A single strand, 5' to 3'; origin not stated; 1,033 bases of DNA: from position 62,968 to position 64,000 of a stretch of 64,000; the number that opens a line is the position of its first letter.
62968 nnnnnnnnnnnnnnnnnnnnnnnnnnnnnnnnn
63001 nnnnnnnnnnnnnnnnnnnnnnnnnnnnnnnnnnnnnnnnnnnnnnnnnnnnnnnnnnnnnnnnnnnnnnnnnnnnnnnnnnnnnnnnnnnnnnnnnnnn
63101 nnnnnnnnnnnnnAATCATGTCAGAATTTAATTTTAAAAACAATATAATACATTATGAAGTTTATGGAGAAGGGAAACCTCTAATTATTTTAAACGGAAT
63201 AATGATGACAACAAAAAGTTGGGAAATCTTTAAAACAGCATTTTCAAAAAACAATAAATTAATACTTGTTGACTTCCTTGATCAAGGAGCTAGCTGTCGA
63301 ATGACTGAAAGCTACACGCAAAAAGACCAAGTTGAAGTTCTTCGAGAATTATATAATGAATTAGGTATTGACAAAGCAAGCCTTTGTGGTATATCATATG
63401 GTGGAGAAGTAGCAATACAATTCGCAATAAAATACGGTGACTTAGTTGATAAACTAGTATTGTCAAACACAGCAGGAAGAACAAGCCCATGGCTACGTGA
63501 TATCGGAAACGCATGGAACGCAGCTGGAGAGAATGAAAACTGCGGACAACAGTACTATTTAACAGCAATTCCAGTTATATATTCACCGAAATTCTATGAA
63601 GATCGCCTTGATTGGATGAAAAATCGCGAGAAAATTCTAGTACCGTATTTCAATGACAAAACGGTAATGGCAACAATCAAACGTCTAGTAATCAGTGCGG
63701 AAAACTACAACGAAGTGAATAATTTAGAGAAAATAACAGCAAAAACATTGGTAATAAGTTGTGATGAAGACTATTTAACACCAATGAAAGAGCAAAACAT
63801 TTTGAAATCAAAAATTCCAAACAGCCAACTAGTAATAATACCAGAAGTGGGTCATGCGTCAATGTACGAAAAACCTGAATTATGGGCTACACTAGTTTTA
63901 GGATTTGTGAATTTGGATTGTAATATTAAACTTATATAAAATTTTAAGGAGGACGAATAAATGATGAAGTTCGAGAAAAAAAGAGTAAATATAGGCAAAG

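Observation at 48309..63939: The butyrate-type acyl-CoA cluster appears built from R-specific enzymes (thiolase + PhaB-like SDR + PhaJ/MaoC hydratase) instead of Hbd + crotonase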

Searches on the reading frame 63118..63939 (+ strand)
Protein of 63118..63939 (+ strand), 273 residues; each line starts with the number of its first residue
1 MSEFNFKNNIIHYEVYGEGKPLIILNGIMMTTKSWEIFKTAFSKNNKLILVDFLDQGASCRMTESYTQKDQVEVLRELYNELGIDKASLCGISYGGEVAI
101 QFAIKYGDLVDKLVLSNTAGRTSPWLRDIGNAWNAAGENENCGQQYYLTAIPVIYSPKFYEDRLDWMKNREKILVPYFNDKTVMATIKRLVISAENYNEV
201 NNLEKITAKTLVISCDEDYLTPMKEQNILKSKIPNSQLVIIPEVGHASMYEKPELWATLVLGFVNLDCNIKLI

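Call 4: search_protein_families(library=pfam, proteins=[window:63118-63939:+])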
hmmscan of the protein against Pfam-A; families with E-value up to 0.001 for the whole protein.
window:63118-63939:+ (273 aa): 4 families
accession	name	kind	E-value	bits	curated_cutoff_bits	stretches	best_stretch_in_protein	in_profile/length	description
PF00561.26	Abhydrolase_1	-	8.8e-18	65.3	25.8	1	20-253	1-245/245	alpha/beta hydrolase fold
PF12697.13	Abhydrolase_6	-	2.4e-10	41.9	26.3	1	23-257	2-215/217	Alpha/beta hydrolase family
PF12146.15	Hydrolase_4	-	2.3e-08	34.1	27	1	69-252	60-238/239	Serine aminopeptidase, S33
PF00326.27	Peptidase_S9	-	0.00053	20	22.6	0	63-103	40-82/213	Prolyl oligopeptidase family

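Call 5: search_protein_families(library=ncbifam, proteins=[window:63118-63939:+])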
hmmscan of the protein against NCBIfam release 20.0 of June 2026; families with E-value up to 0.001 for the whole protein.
window:63118-63939:+ (273 aa): 39 families (the best 25 are shown)
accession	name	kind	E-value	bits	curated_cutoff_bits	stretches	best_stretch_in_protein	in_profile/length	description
TIGR02427.1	protocat_pcaD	equivalog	1.4e-26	93.4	255.85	1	11-264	2-250/251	3-oxoadipate enol-lactonase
NF051488.1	bifunc_PcaDC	exception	4.3e-23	82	390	1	11-265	2-251/375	bifunctional 3-oxoadipate enol-lactonase/4-carboxymuconolactone decarboxylase PcaDC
TIGR03611.1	RutD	equivalog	1.5e-20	73.7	238.5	1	18-264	12-255/258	pyrimidine utilization protein D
NF050089.1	i_nPHAscl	equivalog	1.9e-20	73.1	300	1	10-120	8-119/288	intracellular short-chain-length polyhydroxyalkanoate depolymerase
NF051487.1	bifunc_PcaCD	exception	3.4e-19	69.2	430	1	20-265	173-412/413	bifunctional 4-carboxymuconolactone decarboxylase/3-oxoadipate enol-lactonase PcaCD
TIGR01250.1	pro_imino_pep_2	subfamily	2.7e-18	66.6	167.65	1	12-264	15-287/288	proline iminopeptidase-family hydrolase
TIGR03695.1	menH_SHCHC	equivalog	6.7e-17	61.8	208.55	1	20-118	3-104/252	2-succinyl-6-hydroxy-2,4-cyclohexadiene-1-carboxylate synthase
TIGR03343.1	biphenyl_bphD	equivalog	2.8e-16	59.6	462.15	1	4-264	15-280/282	2-hydroxy-6-oxo-6-phenylhexa-2,4-dienoate hydrolase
NF045948.1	ProImpepThrmp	equivalog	4.2e-16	59.2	500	1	11-265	14-288/291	proline iminopeptidase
NF045632.1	hydroxlase_HsaD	equivalog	1.2e-15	57.3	400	1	11-122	24-141/290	4,5:9,10-diseco-3-hydroxy-5,9,17-trioxoandrosta-1(10),2-diene-4-oate hydrolase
TIGR02240.1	PHA_depoly_arom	equivalog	2.5e-15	56.6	250.6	1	20-265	26-264/276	poly(3-hydroxyalkanoate) depolymerase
NF045945.1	ProImpepLactob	equivalog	8.8e-14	51.7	400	1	11-127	15-140/293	proline iminopeptidase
NF052614.1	AB_fold_OlsI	equivalog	1.6e-13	50.8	385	1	13-265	11-256/272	ornithine lipid biosynthesis O-acyltransferase OlsI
NF006449.0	PRK08775.1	equivalog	3.8e-12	45.8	296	1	45-125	100-179/344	homoserine O-succinyltransferase MetX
TIGR01392.2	MetX_acetyl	equivalog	5.4e-12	45.5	500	1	66-129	108-172/351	homoserine O-acetyltransferase MetX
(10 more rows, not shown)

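Call 15: search_solved_structures(query=window:63118-63939:+, max_evalue=0.001)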
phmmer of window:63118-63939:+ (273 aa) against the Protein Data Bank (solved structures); distinct sequences matched with E-value up to 0.001: 87 (the best 60 are shown).
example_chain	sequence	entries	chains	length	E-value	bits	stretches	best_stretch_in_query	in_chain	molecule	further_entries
4q3l_A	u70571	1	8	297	3.9e-75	255.4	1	2-264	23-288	MGS-M2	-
5egn_A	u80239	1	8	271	9e-18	67.4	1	11-264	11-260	Esterase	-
1iun_A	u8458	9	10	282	9.7e-15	57.4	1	11-267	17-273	meta-Cleavage product hydrolase | 2-hydroxy-6-oxo-7-methylocta-2,4-dienoate hydrolase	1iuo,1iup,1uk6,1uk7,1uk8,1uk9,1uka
2d0d_A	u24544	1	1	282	1.3e-14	57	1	11-267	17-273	2-hydroxy-6-oxo-7-methylocta-2,4-dienoate hydrolase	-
6eb3_A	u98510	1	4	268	3.7e-14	55.5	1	11-118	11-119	Est1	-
8v16_C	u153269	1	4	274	4e-14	55.4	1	11-118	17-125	Esterase 1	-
4uhh_A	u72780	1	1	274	4.7e-14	55.2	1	13-255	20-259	ESTERASE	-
4uhc_A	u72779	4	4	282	5.1e-14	55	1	13-255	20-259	ESTERASE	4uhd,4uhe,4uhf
1j1i_A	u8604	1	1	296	1.4e-12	50.3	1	13-270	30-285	meta cleavage compound hydrolase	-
8ynv_A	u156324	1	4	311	2.1e-12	49.8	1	20-121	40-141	poly(3-hydroxybutyrate) depolymerase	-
8ynw_A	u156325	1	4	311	5.4e-12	48.4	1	20-121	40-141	Poly(3-hydroxybutyrate) depolymerase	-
5h3h_A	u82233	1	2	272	9.5e-12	47.6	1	11-264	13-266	Abhydrolase domain-containing protein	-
7dq9_A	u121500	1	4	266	2.8e-11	46.1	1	20-265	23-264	Predicted hydrolases or acyltransferases (Alpha/beta hydrolase superfamily)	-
10xn_A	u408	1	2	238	2.9e-11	46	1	14-131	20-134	Triacylglycerol lipase related protein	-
3fob_A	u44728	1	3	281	7.7e-11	44.6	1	11-125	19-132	Bromoperoxidase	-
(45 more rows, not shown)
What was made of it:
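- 63118..63939 (+): Cytoplasmic alpha/beta-hydrolase esterase 1 (GxSxG). It is followed outside the window by a PhaZ-like hydrolase (L084:10844-11728) and a paralogue (L084:11989-12807). PDB 4q3l, metagenomic esterase MGS-M2, E 4e-75 (call 15).
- The esterases also resemble meta-cleavage-product hydrolases and enol-lactonases at low scores (calls 5, 15).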

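Call 82: find_encoding_contigs(protein=window:63118-63939:+, flank=10000, max_places=3)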
Protein window:63118-63939:+ (273 aa): 5 contigs read that carry it; 3 places shown.
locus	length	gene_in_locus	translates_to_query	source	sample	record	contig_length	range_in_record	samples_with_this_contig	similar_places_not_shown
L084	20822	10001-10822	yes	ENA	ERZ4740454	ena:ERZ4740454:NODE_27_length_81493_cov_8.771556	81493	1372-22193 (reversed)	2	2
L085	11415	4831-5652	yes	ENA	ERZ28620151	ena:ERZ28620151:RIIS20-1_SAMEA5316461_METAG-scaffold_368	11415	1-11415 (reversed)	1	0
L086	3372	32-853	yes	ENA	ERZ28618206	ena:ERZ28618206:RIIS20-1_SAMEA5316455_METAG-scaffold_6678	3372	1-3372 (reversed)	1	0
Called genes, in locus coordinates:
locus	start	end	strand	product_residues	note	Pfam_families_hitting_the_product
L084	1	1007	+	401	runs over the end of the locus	PF00108:Thiolase_N, PF02803:Thiolase_C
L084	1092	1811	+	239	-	PF00106:adh_short, PF01370:Epimerase (weak), PF08659:KR, PF13561:adh_short_C2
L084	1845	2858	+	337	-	PF08545:ACP_syn_III, PF08541:ACP_syn_III_C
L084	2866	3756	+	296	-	PF02653:BPD_transp_2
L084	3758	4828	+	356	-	PF02653:BPD_transp_2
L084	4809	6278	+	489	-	PF13304:AAA_21 (faint), PF00005:ABC_tran, PF12399:BCA_ABC_TP_C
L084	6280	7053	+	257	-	PF00005:ABC_tran, PF13304:AAA_21 (weak)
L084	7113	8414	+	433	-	PF13458:Peripla_BP_6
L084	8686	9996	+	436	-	PF01144:CoA_trans (faint), PF02550:AcetylCoA_hydro, PF13336:AcetylCoA_hyd_C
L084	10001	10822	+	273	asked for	PF00561:Abhydrolase_1, PF12697:Abhydrolase_6, PF12146:Hydrolase_4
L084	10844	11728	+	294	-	PF00561:Abhydrolase_1, PF12146:Hydrolase_4, PF12697:Abhydrolase_6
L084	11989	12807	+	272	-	PF00561:Abhydrolase_1, PF12146:Hydrolase_4, PF12697:Abhydrolase_6, PF03096:Ndr (faint), PF00561:Abhydrolase_1 (weak)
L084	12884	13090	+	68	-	PF05979:DUF896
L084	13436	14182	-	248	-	PF00165:HTH_AraC (weak), PF12833:HTH_18, PF00165:HTH_AraC (weak)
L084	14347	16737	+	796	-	PF00933:Glyco_hydro_3, PF01915:Glyco_hydro_3_C, PF14310:Fn3-like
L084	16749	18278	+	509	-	PF24316:Tli3 (faint), PF13088:BNR_2, PF13859:BNR_3, PF02012:BNR (faint)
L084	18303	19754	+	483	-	PF07690:MFS_1, PF13347:MFS_2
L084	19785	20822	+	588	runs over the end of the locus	PF00150:Cellulase (weak), PF01301:Glyco_hydro_35, PF02449:Glyco_hydro_42, PF21317:BetaGal_ABD_1, PF21467:BetaGal_gal-bd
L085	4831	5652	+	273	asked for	PF00561:Abhydrolase_1, PF12697:Abhydrolase_6, PF12146:Hydrolase_4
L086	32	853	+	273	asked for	PF00561:Abhydrolase_1, PF12697:Abhydrolase_6, PF12146:Hydrolase_4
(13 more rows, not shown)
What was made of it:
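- On PHA synthase PhaC: Nothing PhaC-like lies up to 10 kb downstream (call 82).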
